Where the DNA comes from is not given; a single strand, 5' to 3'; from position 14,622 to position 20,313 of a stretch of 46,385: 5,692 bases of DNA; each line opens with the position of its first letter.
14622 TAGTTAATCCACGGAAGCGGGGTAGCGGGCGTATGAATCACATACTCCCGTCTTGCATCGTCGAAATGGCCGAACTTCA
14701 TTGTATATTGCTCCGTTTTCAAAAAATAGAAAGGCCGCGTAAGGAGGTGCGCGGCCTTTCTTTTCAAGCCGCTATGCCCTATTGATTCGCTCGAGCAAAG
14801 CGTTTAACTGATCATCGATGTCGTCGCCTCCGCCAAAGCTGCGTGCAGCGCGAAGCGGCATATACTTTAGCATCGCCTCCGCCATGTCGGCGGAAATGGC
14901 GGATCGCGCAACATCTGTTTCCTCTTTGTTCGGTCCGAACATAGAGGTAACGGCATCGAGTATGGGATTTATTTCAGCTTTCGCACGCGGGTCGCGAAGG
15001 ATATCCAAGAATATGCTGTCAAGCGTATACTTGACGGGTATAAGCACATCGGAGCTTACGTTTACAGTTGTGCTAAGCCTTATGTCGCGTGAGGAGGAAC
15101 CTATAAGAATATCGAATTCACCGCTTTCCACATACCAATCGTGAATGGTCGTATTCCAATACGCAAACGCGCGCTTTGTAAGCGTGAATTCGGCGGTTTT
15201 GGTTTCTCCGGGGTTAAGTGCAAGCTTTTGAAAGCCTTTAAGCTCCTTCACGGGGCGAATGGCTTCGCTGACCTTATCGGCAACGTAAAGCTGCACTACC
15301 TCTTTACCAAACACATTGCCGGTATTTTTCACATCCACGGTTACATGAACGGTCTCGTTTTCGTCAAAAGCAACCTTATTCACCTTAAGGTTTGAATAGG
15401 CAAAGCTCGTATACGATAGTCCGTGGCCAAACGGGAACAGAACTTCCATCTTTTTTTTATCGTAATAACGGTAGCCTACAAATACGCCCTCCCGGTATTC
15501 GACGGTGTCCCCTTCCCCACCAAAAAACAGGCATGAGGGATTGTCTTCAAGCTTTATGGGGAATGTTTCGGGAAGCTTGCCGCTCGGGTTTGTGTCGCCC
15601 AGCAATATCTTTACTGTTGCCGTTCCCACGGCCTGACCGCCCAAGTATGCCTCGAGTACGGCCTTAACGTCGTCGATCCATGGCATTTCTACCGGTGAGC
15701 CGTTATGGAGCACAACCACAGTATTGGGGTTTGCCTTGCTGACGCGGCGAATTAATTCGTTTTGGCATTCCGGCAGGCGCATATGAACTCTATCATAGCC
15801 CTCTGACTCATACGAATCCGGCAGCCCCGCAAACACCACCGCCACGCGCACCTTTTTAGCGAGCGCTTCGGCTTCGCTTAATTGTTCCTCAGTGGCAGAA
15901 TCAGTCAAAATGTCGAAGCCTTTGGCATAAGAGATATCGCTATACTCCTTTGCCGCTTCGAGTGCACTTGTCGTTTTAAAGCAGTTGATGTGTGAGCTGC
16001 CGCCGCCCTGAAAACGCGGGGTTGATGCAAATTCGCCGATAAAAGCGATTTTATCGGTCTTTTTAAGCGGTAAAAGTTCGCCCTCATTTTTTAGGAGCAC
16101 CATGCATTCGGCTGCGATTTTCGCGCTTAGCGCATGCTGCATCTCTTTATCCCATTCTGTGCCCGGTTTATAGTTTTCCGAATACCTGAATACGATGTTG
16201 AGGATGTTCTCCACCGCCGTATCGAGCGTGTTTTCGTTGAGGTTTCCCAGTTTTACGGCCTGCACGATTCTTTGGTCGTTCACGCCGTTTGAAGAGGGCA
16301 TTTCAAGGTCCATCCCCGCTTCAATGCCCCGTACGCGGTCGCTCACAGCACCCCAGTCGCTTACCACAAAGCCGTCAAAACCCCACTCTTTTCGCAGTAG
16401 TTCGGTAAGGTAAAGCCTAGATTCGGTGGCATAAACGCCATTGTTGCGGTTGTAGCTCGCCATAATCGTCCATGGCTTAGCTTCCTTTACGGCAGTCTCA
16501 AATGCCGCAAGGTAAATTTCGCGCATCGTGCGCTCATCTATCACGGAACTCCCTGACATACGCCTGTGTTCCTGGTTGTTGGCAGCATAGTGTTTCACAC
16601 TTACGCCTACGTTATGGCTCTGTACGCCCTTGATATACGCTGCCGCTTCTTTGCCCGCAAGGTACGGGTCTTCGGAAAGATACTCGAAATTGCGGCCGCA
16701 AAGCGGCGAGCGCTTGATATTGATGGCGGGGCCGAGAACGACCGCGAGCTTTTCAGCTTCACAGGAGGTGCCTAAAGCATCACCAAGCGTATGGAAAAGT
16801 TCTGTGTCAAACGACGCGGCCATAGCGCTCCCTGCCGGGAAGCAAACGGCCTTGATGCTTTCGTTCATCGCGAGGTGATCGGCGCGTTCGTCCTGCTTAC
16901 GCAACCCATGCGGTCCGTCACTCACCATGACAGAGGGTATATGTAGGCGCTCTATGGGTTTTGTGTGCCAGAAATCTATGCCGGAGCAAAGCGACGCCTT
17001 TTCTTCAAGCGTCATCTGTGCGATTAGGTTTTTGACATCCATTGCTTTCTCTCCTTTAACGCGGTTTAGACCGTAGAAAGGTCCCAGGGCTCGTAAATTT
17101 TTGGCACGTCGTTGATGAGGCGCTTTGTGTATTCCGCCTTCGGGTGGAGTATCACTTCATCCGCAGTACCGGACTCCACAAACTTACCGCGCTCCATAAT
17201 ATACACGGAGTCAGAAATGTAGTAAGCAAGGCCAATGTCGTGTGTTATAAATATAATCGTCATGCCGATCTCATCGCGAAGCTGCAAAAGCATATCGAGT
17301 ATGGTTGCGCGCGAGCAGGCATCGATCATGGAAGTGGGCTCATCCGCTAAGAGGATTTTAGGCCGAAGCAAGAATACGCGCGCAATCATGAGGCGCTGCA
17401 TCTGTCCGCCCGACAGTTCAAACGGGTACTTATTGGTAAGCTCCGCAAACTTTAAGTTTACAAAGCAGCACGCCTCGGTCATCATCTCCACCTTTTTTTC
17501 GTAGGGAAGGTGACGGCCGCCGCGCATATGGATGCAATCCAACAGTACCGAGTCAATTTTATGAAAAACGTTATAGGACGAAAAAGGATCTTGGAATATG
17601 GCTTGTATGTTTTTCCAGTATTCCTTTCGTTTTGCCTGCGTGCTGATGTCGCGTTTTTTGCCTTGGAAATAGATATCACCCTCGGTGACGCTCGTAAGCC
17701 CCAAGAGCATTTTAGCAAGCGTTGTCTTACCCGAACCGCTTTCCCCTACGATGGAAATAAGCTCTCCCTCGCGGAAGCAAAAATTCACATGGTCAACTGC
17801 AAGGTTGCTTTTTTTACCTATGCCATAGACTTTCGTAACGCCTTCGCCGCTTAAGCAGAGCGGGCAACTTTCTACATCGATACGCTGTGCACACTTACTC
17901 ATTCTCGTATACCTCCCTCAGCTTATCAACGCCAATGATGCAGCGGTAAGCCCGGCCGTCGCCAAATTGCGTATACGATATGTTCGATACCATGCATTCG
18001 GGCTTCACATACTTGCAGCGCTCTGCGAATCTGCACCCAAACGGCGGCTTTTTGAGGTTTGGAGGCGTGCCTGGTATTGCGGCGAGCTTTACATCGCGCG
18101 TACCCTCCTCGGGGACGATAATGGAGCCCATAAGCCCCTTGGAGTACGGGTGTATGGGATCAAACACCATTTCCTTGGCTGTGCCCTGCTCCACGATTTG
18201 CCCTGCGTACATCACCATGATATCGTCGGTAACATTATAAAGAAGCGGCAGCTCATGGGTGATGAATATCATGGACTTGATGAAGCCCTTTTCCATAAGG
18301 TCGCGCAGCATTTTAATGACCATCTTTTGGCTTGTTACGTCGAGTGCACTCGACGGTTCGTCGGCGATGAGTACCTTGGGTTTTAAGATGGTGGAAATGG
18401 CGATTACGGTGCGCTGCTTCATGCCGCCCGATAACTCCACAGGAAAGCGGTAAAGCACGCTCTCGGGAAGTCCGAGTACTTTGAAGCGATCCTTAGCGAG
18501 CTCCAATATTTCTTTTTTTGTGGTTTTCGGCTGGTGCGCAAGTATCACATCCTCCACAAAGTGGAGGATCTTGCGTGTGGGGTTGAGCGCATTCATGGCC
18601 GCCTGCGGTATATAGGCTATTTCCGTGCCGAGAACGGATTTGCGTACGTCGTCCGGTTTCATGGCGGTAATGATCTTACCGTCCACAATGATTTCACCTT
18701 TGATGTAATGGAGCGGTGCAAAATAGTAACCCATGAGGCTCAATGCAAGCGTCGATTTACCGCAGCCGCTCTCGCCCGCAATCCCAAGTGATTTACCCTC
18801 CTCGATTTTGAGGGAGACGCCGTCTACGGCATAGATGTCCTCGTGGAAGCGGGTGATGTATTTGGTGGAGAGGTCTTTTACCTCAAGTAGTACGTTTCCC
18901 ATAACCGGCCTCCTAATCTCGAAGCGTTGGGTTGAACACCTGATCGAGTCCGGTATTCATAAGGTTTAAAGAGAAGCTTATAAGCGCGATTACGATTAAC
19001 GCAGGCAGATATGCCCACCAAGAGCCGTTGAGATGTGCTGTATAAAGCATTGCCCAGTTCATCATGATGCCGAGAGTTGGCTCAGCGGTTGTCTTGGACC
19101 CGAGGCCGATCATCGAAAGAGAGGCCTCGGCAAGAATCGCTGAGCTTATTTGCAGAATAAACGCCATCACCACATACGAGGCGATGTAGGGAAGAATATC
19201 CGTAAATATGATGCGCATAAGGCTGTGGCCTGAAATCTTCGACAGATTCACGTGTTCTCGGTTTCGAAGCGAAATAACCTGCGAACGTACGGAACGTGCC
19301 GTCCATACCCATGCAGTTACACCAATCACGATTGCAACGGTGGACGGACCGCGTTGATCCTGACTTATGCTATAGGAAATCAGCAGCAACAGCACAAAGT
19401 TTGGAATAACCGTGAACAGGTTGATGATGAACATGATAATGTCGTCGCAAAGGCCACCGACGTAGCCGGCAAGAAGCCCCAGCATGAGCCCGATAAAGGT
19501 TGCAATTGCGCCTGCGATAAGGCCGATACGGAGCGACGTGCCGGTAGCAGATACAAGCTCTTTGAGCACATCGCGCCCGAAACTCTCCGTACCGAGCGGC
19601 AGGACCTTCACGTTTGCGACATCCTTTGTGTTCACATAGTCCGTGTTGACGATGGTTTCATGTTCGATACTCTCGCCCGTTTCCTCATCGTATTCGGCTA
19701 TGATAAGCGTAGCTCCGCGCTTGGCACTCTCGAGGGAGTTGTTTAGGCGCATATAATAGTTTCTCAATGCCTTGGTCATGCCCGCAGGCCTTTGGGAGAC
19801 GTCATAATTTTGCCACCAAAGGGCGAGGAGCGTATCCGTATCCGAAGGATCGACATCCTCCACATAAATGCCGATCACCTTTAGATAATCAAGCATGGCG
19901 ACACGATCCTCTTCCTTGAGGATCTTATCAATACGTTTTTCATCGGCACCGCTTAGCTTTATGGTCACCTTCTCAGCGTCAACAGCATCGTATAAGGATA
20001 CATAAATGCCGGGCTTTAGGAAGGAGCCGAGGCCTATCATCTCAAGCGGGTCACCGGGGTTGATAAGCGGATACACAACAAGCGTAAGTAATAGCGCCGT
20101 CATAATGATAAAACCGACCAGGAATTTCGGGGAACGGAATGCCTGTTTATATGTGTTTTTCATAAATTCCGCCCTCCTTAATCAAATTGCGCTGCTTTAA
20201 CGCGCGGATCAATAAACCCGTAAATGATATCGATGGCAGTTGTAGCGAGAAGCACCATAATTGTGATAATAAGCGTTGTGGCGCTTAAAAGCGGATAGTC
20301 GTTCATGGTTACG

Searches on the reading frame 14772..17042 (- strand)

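Call 39: search_protein_families(library=pfam, proteins=[window:14772-17042:-], max_evalue=0.00001)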
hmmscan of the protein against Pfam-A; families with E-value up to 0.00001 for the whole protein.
window:14772-17042:- (756 aa): 3 families
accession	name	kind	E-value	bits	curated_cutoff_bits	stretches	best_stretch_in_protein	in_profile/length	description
PF01915.27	Glyco_hydro_3_C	-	1.3e-56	192.2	31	1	314-544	1-200/200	Glycosyl hydrolase family 3 C-terminal domain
PF00933.27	Glyco_hydro_3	-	5.9e-35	121.7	27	1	65-282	82-315/316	Glycosyl hydrolase family 3 N terminal domain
PF14310.12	Fn3-like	-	4.8e-29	100.7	25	1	581-651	1-71/71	Fibronectin type III-like domain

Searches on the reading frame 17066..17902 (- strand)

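Call 39: search_protein_families(library=pfam, proteins=[window:17066-17902:-], max_evalue=0.00001)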
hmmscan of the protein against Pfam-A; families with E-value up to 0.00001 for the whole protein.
window:17066-17902:- (278 aa): 1 family
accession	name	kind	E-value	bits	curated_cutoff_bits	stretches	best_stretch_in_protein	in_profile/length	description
PF00005.33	ABC_tran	-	7.5e-30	104.8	25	1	37-191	2-137/137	ABC transporter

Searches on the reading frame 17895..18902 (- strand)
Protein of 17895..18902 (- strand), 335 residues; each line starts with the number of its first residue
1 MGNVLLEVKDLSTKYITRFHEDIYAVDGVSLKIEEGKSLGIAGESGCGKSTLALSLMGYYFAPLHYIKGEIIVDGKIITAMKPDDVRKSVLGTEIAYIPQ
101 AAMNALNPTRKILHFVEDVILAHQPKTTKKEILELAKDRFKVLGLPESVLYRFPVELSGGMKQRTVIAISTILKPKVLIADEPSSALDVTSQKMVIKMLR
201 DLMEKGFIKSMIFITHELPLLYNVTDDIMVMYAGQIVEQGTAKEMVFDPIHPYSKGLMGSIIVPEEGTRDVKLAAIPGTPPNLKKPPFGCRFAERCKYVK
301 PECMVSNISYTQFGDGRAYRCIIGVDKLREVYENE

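Call 39: search_protein_families(library=pfam, proteins=[window:17895-18902:-], max_evalue=0.00001)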
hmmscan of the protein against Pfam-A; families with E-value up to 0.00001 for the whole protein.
window:17895-18902:- (335 aa): 2 families
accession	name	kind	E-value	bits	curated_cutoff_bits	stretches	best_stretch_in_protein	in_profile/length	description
PF00005.33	ABC_tran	-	2.6e-23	83.6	25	1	27-184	2-136/137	ABC transporter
PF08352.17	oligo_HPY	-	8.9e-17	61.7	27.1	1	237-303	1-65/65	Oligopeptide/dipeptide transporter, C-terminal region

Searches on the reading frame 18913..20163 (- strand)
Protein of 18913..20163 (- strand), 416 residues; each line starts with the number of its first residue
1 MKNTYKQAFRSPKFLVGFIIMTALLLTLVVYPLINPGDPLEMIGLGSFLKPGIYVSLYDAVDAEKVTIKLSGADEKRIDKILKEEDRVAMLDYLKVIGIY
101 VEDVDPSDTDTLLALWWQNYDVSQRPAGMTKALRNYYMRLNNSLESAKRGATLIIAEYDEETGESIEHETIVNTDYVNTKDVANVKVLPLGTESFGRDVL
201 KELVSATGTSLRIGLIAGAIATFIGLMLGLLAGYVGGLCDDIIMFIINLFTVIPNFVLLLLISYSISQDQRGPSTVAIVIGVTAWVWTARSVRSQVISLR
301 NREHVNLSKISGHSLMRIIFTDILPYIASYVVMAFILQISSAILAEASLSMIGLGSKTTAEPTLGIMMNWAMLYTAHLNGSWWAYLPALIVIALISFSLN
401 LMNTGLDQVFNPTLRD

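Call 39: search_protein_families(library=pfam, proteins=[window:18913-20163:-], max_evalue=0.00001)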
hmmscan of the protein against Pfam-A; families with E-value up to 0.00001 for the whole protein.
window:18913-20163:- (416 aa): 1 family
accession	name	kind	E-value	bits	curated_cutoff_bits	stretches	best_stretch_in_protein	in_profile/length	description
PF00528.27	BPD_transp_1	-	6.2e-25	88.4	26.4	1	225-408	1-180/184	Binding-protein-dependent transport system inner membrane component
